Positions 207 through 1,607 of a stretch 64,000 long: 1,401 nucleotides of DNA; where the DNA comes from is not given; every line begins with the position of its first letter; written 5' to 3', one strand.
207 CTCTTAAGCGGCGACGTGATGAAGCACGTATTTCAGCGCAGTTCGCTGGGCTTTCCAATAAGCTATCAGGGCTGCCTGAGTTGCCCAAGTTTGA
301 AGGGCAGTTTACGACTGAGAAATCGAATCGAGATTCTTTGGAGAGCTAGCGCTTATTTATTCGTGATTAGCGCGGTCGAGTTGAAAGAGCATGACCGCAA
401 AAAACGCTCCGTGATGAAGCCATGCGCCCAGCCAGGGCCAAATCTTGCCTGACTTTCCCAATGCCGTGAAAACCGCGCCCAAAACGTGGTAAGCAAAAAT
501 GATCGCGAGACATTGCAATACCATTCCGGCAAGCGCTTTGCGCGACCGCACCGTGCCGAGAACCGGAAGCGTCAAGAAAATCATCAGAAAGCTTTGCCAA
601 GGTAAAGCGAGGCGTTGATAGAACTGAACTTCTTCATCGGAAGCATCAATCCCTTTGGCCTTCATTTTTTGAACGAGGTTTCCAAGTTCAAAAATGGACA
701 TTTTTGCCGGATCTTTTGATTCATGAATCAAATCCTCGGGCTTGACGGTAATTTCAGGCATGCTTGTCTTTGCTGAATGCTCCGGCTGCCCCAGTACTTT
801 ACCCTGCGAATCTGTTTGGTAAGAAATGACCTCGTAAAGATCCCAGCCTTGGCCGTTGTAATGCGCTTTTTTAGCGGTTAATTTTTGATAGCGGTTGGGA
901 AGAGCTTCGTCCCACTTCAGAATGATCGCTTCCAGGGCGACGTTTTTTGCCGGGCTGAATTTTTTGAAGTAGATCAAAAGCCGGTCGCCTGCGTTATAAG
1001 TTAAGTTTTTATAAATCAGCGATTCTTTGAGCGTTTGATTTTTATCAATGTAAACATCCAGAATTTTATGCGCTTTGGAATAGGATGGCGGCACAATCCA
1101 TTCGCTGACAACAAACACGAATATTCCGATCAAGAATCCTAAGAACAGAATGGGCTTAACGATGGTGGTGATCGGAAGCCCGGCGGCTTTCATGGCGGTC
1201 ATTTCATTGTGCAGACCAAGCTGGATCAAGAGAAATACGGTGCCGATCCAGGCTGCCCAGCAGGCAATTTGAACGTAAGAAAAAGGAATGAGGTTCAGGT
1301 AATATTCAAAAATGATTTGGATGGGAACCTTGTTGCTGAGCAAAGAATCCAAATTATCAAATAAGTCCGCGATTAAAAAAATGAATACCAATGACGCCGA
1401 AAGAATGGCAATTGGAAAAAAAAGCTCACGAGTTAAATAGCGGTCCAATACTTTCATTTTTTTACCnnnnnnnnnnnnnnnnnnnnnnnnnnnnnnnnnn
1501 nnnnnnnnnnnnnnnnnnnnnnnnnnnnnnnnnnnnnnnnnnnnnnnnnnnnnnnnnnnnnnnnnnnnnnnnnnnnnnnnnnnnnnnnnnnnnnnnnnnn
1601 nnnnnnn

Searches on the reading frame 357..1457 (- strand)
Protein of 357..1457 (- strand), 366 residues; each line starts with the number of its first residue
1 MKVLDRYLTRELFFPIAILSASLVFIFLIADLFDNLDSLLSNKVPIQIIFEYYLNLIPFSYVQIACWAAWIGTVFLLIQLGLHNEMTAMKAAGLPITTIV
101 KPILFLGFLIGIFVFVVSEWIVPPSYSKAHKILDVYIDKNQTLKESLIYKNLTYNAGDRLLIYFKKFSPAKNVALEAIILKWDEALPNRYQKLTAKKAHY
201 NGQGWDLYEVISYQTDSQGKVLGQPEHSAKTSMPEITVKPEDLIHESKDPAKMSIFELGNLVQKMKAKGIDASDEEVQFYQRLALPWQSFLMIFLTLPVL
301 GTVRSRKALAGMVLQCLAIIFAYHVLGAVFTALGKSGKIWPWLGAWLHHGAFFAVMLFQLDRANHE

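Call 65: find_encoding_contigs(protein=window:357-1457:-, flank=10000, max_places=3)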
Protein window:357-1457:- (366 aa): 1 contig read that carries it; 1 place shown.
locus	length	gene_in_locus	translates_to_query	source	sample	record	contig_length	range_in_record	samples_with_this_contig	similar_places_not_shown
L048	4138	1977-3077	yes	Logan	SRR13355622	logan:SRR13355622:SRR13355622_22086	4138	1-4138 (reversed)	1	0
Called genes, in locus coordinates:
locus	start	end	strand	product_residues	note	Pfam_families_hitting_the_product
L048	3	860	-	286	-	?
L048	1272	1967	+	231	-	PF00156:Pribosyltran (weak)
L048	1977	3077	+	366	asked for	PF03739:LptF_LptG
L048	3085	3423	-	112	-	-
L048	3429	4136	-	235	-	?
